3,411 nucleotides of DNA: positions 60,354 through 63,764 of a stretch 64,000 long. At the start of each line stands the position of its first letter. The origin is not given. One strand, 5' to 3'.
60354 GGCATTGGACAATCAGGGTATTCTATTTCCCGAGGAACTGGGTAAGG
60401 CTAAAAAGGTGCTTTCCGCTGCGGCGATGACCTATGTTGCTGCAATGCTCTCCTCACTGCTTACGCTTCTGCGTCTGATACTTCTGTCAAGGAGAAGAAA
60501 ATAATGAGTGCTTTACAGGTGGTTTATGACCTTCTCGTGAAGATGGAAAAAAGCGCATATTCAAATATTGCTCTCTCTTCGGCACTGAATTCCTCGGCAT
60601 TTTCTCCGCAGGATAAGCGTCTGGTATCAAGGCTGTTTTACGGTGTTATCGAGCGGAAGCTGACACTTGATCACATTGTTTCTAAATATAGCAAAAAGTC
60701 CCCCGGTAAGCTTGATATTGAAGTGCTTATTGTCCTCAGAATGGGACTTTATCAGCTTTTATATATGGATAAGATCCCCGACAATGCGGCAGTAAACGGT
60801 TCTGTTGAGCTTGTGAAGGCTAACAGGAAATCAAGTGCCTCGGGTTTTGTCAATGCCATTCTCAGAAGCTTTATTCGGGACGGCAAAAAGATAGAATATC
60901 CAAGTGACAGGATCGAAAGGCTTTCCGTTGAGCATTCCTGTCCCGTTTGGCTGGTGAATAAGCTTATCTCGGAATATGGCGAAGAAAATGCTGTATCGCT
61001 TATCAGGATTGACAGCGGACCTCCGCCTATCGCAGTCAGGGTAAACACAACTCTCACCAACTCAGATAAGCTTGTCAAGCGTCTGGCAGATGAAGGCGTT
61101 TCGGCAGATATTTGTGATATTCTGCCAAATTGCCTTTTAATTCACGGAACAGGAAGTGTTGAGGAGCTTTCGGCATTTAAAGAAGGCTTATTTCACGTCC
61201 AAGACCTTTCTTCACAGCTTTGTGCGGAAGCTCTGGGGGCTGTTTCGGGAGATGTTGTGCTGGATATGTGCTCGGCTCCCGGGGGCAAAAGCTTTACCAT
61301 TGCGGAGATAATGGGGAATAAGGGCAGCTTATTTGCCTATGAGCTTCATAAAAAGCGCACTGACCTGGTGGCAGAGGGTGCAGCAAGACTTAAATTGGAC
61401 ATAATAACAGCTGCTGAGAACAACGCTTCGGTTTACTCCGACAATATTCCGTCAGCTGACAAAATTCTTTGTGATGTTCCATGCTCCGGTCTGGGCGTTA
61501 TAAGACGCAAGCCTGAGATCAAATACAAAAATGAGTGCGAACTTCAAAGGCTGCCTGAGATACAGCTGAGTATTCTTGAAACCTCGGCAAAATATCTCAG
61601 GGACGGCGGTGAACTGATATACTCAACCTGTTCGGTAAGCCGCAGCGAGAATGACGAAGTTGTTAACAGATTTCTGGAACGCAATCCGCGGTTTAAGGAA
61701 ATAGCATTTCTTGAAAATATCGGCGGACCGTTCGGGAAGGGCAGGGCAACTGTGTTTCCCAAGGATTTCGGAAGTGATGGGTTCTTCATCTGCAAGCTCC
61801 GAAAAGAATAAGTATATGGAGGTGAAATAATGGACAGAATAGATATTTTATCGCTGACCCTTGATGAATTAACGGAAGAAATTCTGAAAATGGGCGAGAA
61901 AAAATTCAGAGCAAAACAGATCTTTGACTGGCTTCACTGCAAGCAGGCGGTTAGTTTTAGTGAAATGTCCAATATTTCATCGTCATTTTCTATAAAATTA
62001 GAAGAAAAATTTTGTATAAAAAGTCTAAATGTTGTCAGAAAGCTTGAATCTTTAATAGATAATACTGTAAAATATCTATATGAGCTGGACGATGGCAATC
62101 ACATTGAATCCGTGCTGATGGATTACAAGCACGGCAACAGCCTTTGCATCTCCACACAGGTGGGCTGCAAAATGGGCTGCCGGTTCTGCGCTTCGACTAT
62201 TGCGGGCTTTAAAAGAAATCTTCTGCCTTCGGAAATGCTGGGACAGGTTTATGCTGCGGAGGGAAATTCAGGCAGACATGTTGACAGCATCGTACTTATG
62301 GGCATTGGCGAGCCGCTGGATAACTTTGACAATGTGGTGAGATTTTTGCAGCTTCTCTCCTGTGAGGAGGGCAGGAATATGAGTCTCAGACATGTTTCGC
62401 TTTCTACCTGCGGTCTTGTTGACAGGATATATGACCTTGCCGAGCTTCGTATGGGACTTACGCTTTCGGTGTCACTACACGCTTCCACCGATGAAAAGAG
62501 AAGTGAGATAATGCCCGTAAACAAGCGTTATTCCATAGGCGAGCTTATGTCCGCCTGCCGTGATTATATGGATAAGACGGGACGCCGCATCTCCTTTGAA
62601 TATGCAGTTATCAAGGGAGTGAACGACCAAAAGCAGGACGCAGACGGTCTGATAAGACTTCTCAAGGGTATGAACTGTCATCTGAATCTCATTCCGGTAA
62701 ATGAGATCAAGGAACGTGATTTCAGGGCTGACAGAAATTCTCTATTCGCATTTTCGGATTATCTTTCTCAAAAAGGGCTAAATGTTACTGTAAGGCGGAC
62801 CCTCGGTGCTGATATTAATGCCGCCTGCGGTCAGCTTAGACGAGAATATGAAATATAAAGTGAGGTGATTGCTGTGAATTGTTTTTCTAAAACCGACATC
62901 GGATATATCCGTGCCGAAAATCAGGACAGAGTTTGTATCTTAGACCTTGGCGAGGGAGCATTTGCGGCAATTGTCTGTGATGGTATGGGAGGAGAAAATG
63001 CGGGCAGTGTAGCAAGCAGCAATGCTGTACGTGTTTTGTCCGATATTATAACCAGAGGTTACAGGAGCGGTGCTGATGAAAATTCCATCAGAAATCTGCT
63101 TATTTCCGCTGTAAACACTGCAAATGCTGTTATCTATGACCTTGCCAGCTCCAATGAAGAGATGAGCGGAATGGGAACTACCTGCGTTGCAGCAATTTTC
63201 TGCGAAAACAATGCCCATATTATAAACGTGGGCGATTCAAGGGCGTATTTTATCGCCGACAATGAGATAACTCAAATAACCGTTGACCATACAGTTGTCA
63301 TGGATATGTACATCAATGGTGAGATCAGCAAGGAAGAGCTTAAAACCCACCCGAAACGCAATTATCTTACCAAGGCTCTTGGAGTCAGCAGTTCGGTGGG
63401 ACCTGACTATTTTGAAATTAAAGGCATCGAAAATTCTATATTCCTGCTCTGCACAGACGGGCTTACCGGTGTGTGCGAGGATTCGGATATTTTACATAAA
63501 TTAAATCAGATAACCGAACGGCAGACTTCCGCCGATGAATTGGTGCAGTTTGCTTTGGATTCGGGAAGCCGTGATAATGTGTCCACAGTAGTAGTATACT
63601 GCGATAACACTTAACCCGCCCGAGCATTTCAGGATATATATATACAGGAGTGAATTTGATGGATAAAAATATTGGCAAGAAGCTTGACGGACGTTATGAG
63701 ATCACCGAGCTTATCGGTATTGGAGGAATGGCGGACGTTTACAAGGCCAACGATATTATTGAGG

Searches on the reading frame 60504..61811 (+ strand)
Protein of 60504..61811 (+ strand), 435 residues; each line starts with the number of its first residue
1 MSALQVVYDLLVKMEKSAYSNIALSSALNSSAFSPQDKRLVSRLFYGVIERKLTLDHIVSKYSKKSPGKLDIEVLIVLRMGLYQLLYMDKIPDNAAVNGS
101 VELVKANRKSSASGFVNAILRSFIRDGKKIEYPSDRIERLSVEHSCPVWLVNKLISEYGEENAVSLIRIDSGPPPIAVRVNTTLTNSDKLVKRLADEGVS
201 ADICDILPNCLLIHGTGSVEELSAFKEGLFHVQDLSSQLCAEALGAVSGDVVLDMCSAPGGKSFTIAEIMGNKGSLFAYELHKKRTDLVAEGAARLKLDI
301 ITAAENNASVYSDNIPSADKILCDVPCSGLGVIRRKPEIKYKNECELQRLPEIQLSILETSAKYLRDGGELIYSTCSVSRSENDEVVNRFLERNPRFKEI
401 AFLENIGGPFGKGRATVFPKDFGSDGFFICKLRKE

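Call 19: search_protein_families(library=pfam, proteins=[window:60504-61811:+], max_evalue=0.00001)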
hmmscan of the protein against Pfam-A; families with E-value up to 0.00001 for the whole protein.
window:60504-61811:+ (435 aa): 3 families
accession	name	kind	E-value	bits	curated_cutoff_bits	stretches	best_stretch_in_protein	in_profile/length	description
PF01189.24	Methyltr_RsmB-F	-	3.5e-45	154.5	27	1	244-433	4-199/199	16S rRNA methyltransferase RsmB/F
PF01029.23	NusB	-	1e-29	104.1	23.1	1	3-125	7-133/133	NusB family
PF22458.1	RsmF-B_ferredox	-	2.7e-13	50.3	27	1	147-219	2-73/74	Methyltr_RsmF/B-like, ferredoxin-like domain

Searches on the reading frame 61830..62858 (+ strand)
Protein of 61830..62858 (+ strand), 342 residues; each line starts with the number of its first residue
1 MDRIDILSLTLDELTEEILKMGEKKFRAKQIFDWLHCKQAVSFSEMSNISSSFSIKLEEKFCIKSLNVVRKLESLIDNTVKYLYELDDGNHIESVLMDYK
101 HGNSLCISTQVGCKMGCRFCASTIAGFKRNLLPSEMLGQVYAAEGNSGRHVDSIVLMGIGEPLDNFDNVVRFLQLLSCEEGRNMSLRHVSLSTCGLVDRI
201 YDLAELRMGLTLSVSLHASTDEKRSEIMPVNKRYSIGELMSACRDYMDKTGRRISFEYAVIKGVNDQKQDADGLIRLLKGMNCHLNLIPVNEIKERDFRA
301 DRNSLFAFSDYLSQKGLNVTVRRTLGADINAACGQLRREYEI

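Call 82: search_protein_families(library=pfam, proteins=[window:61830-62858:+], max_evalue=0.00001)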
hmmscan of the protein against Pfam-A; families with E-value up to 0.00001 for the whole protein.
window:61830-62858:+ (342 aa): 2 families
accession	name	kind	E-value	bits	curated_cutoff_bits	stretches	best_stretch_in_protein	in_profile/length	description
PF21016.3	RlmN_N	-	6.8e-16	58.2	24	1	4-63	1-60/60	Ribosomal RNA large subunit methyltransferase N-terminal domain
PF04055.27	Radical_SAM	-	1e-13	52.3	29.5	1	107-268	1-158/166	Radical SAM superfamily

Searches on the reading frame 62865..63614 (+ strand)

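Call 82: search_protein_families(library=pfam, proteins=[window:62865-63614:+], max_evalue=0.00001)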
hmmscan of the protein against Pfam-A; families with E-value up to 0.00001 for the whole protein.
window:62865-63614:+ (249 aa): 2 families
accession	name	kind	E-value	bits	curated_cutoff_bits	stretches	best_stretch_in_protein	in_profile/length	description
PF13672.11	PP2C_2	-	1.1e-14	54.9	24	1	17-217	10-192/209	Protein phosphatase 2C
PF00481.26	PP2C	-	1.1e-12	48.6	20.3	1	37-144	39-142/255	Protein phosphatase 2C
